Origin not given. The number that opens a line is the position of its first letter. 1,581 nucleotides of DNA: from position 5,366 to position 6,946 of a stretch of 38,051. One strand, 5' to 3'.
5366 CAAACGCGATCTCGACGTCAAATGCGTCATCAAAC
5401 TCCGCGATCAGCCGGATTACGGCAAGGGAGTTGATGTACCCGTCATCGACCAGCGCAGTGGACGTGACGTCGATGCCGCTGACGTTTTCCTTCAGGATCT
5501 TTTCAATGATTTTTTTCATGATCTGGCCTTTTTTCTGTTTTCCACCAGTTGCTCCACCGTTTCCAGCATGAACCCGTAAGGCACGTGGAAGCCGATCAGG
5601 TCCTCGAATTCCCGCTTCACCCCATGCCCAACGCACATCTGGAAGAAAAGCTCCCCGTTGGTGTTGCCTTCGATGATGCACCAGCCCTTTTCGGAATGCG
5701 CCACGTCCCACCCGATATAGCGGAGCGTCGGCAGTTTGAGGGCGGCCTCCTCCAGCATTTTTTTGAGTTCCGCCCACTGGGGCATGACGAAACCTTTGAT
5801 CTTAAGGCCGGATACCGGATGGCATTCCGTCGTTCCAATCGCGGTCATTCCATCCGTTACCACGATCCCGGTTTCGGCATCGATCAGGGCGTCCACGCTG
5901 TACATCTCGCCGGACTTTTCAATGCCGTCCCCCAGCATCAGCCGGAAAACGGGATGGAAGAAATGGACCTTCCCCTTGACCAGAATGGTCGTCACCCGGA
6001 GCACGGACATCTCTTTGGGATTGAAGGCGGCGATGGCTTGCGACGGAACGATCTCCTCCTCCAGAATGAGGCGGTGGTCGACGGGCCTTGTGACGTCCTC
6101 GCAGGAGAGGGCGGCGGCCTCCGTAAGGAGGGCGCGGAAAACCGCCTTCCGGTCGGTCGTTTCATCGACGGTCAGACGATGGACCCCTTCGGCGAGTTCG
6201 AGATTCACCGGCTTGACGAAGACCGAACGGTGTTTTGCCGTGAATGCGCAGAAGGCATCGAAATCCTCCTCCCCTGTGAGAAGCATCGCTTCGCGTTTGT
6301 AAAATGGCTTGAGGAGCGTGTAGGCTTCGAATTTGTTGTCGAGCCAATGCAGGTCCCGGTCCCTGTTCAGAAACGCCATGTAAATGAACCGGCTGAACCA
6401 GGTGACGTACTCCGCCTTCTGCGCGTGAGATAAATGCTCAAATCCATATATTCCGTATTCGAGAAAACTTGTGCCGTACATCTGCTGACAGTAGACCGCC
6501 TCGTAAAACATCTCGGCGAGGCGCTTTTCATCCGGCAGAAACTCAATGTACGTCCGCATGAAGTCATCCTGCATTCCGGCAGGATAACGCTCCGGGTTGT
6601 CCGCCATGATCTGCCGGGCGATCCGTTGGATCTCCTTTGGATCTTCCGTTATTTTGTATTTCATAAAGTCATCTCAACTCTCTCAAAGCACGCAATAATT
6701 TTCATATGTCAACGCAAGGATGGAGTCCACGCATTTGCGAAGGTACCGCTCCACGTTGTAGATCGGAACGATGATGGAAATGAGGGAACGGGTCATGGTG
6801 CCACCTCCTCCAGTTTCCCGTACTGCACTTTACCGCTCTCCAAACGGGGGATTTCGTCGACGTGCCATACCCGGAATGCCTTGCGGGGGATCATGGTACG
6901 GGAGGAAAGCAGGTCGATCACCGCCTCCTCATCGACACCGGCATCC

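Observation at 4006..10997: Nine-ORF translationally coupled operon with two carrier-protein modules, an uncharacterised sugar-transfer-associated ATP-grasp, a NeuD/PglD acyltransferase and a MATE/MOP exporter: candidate undescribed envelope-glycan acyl/aminoacyl decoration system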

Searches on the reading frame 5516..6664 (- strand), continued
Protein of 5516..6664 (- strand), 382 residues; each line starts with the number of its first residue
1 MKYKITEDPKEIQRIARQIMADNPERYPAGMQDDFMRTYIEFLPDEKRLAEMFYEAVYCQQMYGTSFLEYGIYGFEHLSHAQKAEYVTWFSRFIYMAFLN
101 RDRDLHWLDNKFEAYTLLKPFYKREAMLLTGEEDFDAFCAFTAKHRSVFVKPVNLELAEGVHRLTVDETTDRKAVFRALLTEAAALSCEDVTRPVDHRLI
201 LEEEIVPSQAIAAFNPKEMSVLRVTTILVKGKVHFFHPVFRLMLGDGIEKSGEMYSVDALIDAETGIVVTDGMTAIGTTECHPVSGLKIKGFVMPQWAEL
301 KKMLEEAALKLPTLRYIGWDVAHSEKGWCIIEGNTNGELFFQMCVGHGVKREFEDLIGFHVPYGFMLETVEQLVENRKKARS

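Call 88: search_protein_families(library=pfam, proteins=[P0141, P0143, P0145, P0178, P0182, P0184, P0209, P0246], max_evalue=0.0001)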
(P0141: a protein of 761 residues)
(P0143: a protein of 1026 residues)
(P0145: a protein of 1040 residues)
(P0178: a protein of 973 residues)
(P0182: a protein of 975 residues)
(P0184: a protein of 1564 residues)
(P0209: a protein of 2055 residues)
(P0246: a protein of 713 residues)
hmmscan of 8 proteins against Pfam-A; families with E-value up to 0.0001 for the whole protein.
P0141 (761 aa): 4 families
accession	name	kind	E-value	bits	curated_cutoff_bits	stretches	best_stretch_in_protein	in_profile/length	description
PF14397.11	ATPgrasp_ST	-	3.6e-93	312.2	31.4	2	492-745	2-275/278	Sugar-transfer associated ATP-grasp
PF02955.21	GSH-S_ATP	-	9.3e-07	28.9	23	0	535-588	20-73/175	Prokaryotic glutathione synthetase, ATP-grasp domain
PF14398.11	ATPgrasp_YheCD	-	4.9e-06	26.4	26.8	0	124-273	9-175/255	YheC/D like ATP-grasp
PF02655.19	ATP-grasp_3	-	2.2e-05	25.1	23.2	0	126-190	3-60/160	ATP-grasp domain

P0143 (1026 aa): 3 families
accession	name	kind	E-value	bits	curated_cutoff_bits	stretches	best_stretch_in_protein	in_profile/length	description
PF14397.11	ATPgrasp_ST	-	8e-94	314.4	31.4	2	237-490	4-273/278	Sugar-transfer associated ATP-grasp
PF14398.11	ATPgrasp_YheCD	-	2.4e-15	56.9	26.8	0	246-490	3-244/255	YheC/D like ATP-grasp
PF07478.18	Dala_Dala_lig_C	-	3.8e-05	23.7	24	0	788-849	36-94/204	D-ala D-ala ligase C-terminus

P0145 (1040 aa): 3 families
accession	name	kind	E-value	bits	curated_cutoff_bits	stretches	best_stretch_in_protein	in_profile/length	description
PF14397.11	ATPgrasp_ST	-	8.9e-93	310.9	31.4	2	237-489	4-274/278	Sugar-transfer associated ATP-grasp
PF14398.11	ATPgrasp_YheCD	-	7e-08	32.5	26.8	0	248-306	6-65/255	YheC/D like ATP-grasp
PF14243.11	R2K_3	-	2.7e-05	24.9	26.3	0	926-965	107-149/169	ATP-grasp domain, R2K clade family 3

P0178 (973 aa): 1 family
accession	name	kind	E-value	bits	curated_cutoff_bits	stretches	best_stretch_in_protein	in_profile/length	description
PF14397.11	ATPgrasp_ST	-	7.7e-88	294.7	31.4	2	255-505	3-273/278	Sugar-transfer associated ATP-grasp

P0182 (975 aa): 3 families
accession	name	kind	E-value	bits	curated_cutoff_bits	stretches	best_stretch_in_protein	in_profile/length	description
PF14397.11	ATPgrasp_ST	-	6.2e-88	295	31.4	2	724-964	14-275/278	Sugar-transfer associated ATP-grasp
PF14398.11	ATPgrasp_YheCD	-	2.4e-13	50.4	26.8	0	729-871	9-169/255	YheC/D like ATP-grasp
PF02655.19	ATP-grasp_3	-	1e-06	29.4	23.2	0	400-437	121-155/160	ATP-grasp domain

P0184 (1564 aa): 5 families
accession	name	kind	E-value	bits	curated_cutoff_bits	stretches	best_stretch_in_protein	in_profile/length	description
PF14397.11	ATPgrasp_ST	-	4.3e-93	312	31.4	2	1317-1553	13-271/278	Sugar-transfer associated ATP-grasp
PF09587.15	PGA_cap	-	9.5e-59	199.4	27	1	795-1053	4-254/255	Bacterial capsule synthesis protein PGA_cap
PF13306.12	LRR_5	-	7.2e-37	126.6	27.7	2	490-576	2-86/127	BspA type Leucine rich repeat region (6 copies)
PF14398.11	ATPgrasp_YheCD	-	1.4e-09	38.1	26.8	0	1347-1419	36-105/255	YheC/D like ATP-grasp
PF13855.12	LRR_8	-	1.8e-07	31.2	27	0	627-667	15-56/61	Leucine rich repeat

P0209 (2055 aa): 5 families
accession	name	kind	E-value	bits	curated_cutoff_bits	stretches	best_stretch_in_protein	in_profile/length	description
PF14397.11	ATPgrasp_ST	-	1.1e-84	284.4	31.4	2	1721-1960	15-272/278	Sugar-transfer associated ATP-grasp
PF00535.33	Glycos_transf_2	-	6.3e-29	101.5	23.3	1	8-130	1-120/168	Glycosyl transferase family 2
PF13641.12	Glyco_tranf_2_3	-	1.3e-14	55.2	27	1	7-149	3-146/230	Glycosyltransferase like family 2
PF10111.15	Glyco_tranf_2_2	-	4.1e-09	36.8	27.3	1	13-110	6-103/276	Glycosyltransferase like family 2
PF02655.19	ATP-grasp_3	-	1e-05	26.1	23.2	0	1902-1939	117-155/160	ATP-grasp domain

P0246 (713 aa): 3 families
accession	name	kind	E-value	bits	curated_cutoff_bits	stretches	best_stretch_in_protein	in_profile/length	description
PF14397.11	ATPgrasp_ST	-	1.4e-42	146.3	31.4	1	449-702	4-276/278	Sugar-transfer associated ATP-grasp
PF09587.15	PGA_cap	-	4.2e-09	36.7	27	1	150-236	175-253/255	Bacterial capsule synthesis protein PGA_cap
PF14398.11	ATPgrasp_YheCD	-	1.3e-05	25.1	26.8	1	465-524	9-70/255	YheC/D like ATP-grasp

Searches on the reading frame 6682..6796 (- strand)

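Call 5: search_protein_families(library=pfam, proteins=[window:6682-6796:-], max_evalue=0.01)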
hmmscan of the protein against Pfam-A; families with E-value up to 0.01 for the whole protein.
window:6682-6796:- (37 aa): 2 families
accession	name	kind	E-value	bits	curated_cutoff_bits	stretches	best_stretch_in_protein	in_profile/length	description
PF00535.33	Glycos_transf_2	-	1.2e-06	29.1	23.3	1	7-36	1-30/168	Glycosyl transferase family 2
PF13641.12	Glyco_tranf_2_3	-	0.0037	17.7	27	1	6-34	3-31/230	Glycosyltransferase like family 2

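Call 6: search_protein_families(library=ncbifam, proteins=[window:6682-6796:-], max_evalue=0.01)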
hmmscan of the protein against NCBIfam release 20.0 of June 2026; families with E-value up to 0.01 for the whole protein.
window:6682-6796:- (37 aa): 6 families
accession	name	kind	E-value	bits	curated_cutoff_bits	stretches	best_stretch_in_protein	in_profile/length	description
TIGR03111.1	glyc2_xrt_Gpos1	hypoth_equivalog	5.7e-05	22.1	363.95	1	6-33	51-78/439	TIGR03111 family XrtG-associated glycosyltransferase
NF047683.1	TeichurnBiosyTuaG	equivalog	6.1e-05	22.8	400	1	3-35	5-37/252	teichuronic acid biosynthesis protein TuaG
NF007482.0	PRK10073.1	equivalog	0.00014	21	423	1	4-35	6-37/334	glycosyltransferase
NF053739.1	GlytfEpsEBac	equivalog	0.00043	19.3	450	1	6-35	3-32/265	glycosyltransferase EpsE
NF038299.1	EPS_HpsN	equivalog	0.0011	18.1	425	1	5-37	2-34/317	hormogonium polysaccharide biosynthesis glycosyltransferase HpsN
TIGR03937.1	PgaC_IcaA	equivalog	0.0027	16.7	422.3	1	4-36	45-77/407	poly-beta-1,6-N-acetyl-D-glucosamine synthase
